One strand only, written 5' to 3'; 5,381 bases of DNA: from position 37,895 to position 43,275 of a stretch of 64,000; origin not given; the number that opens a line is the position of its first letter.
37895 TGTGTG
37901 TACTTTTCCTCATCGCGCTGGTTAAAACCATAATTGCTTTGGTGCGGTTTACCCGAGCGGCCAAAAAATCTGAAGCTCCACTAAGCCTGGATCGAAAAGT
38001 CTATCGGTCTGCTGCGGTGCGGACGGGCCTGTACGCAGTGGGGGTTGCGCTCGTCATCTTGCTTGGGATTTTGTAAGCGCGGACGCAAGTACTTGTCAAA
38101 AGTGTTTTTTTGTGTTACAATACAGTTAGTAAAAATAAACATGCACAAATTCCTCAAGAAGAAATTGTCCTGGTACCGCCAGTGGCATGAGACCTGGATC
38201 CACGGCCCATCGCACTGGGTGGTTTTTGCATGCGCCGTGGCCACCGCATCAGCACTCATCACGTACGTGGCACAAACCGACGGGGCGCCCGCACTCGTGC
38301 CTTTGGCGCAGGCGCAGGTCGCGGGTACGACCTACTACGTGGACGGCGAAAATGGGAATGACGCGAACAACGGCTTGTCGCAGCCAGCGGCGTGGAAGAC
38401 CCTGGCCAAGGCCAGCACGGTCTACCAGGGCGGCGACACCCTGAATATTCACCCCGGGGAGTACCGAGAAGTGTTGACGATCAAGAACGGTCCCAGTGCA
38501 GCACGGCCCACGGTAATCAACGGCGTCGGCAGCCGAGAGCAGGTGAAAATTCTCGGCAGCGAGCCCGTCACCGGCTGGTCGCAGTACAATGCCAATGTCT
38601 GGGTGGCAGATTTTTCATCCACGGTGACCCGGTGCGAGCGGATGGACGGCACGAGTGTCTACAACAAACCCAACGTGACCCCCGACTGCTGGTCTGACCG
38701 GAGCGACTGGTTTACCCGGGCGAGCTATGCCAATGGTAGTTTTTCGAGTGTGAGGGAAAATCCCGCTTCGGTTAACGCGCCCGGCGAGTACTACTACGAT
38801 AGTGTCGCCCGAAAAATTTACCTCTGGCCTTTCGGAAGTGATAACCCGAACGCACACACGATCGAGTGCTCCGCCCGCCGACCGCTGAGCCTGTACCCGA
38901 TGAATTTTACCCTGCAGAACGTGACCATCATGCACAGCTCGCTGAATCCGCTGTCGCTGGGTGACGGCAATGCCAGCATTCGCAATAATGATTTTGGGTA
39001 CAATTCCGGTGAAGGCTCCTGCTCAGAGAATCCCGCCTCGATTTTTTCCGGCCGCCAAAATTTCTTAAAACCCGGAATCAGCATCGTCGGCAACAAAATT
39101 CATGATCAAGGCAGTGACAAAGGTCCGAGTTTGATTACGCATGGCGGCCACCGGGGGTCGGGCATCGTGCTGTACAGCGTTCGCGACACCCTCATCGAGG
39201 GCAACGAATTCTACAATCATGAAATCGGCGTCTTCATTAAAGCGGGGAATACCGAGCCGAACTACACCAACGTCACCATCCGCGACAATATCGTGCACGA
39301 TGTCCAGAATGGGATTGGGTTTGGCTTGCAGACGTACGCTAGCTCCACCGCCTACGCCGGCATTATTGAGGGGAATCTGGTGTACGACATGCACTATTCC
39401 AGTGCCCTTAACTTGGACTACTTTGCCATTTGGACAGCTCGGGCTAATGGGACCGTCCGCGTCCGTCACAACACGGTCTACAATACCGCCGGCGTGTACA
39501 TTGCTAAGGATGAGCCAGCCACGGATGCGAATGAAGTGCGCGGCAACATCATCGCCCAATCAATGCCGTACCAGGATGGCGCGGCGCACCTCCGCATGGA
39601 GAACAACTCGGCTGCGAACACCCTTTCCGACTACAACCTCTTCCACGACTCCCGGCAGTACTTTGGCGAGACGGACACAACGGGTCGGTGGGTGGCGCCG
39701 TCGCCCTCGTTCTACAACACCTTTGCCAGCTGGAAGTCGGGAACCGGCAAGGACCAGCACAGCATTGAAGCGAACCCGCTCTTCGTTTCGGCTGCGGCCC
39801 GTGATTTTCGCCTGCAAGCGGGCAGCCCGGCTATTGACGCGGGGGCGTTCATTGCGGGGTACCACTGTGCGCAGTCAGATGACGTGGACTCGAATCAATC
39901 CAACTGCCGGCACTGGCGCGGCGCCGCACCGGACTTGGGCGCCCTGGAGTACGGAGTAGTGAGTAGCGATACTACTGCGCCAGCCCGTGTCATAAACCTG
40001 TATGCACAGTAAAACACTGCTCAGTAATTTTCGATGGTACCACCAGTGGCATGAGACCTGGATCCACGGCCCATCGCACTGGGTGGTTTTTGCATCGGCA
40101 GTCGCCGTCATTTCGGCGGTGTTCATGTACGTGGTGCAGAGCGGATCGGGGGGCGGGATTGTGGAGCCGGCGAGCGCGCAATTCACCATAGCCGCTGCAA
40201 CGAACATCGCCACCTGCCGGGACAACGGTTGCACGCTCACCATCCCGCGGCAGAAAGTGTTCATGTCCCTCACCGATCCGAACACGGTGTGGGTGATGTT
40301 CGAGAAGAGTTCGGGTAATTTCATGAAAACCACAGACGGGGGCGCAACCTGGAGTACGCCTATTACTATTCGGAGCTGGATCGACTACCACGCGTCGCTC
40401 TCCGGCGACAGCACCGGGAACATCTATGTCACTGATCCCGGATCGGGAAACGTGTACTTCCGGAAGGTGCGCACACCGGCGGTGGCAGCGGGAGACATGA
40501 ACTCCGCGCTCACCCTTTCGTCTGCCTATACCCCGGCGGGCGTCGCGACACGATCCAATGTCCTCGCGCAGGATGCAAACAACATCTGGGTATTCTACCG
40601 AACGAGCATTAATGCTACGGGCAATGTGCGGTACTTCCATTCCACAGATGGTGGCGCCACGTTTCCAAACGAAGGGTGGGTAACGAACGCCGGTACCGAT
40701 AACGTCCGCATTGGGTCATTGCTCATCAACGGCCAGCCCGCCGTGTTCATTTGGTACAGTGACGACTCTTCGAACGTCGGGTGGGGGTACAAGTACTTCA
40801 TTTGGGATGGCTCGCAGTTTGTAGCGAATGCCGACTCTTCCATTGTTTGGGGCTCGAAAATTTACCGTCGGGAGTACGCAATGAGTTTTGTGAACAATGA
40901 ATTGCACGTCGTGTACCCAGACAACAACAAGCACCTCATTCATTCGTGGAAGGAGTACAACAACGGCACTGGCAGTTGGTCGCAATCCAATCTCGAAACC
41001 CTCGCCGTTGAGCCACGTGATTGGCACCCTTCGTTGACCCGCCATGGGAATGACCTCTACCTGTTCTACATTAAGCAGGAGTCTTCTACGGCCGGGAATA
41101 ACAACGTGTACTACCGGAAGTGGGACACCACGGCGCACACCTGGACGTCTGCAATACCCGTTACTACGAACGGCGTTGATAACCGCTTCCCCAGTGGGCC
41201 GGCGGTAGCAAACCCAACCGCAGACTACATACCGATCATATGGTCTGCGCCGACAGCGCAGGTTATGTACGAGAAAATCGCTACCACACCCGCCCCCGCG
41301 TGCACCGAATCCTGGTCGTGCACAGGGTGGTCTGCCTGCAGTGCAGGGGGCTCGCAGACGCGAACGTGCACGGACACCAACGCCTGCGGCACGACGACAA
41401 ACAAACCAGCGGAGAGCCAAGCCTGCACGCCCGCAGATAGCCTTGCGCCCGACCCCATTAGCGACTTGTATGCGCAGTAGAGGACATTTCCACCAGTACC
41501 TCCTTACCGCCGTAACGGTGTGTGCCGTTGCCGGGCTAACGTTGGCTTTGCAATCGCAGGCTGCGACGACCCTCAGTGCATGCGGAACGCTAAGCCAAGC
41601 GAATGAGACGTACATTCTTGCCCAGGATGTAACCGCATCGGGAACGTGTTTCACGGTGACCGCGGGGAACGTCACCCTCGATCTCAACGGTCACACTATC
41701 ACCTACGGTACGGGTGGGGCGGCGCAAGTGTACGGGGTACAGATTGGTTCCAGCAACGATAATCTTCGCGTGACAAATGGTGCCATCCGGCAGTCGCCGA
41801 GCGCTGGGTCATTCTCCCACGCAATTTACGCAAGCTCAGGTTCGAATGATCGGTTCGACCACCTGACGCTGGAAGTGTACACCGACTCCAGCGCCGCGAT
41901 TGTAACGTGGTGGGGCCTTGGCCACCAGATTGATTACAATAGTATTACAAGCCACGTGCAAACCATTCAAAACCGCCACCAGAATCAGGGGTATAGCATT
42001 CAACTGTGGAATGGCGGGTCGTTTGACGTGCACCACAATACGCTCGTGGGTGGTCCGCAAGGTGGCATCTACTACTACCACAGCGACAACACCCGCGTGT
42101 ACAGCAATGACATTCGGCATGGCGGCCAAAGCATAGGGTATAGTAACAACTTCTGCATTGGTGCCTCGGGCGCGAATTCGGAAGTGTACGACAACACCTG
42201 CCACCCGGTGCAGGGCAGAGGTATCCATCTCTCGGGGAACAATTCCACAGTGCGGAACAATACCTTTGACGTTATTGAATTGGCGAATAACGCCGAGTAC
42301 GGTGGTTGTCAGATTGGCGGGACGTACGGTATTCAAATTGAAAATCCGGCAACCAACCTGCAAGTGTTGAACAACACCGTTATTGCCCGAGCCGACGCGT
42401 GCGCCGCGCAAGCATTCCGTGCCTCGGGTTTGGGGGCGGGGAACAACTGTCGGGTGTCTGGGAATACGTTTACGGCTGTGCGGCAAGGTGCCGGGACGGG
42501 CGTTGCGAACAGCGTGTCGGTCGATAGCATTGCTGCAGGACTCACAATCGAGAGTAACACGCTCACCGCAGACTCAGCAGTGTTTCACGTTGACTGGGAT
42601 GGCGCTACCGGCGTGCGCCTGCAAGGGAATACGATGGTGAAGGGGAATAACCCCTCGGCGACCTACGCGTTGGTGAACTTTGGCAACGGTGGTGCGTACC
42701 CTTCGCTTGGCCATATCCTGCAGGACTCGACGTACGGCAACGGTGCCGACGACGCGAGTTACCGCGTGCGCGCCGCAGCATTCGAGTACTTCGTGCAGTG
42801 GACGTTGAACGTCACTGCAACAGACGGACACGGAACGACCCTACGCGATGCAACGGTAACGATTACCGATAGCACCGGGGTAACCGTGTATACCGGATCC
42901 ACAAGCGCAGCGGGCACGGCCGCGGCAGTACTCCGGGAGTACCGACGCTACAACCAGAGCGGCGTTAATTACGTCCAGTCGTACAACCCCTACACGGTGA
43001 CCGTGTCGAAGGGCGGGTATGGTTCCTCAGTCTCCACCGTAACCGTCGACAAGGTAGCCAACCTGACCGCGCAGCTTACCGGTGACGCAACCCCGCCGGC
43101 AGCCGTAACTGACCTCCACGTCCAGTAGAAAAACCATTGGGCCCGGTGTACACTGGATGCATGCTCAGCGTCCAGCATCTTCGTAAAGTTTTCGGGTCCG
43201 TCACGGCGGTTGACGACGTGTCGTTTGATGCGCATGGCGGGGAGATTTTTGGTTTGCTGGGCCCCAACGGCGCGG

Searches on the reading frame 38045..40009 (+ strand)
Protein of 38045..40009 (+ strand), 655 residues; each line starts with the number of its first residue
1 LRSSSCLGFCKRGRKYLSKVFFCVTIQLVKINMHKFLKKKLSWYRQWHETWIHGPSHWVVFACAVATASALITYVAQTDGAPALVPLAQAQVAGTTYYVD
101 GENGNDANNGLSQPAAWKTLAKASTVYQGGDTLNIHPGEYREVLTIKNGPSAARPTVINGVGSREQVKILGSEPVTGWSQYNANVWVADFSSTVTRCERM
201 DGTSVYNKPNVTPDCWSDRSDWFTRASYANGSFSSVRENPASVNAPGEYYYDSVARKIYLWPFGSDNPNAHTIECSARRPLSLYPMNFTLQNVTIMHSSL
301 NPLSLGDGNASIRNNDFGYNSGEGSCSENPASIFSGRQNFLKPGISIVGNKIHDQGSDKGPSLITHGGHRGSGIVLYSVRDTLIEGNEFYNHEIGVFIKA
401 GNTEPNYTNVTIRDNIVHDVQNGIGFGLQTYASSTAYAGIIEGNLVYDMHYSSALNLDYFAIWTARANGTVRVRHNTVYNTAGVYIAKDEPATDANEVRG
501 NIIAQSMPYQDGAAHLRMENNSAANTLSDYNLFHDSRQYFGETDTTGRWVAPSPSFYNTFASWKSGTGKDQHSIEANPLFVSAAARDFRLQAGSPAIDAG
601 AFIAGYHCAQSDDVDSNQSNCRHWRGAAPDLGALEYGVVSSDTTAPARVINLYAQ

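Call 55: search_protein_families(library=pfam, proteins=[window:38045-40009:+], max_evalue=0.00001)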
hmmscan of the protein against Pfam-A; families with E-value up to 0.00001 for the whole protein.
window:38045-40009:+ (655 aa): 1 family
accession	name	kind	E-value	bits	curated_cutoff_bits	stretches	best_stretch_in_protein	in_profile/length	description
PF13229.12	Beta_helix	-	1.1e-11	45.1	25.9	1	287-447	10-135/158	Right handed beta helix region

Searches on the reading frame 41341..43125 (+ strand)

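Call 55: search_protein_families(library=pfam, proteins=[window:41341-43125:+], max_evalue=0.00001)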
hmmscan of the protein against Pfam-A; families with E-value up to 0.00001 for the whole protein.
window:41341-43125:+ (595 aa): 1 family
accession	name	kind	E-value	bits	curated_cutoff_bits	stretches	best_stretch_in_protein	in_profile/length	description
PF13229.12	Beta_helix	-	1e-07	32.2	25.9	1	220-390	3-146/158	Right handed beta helix region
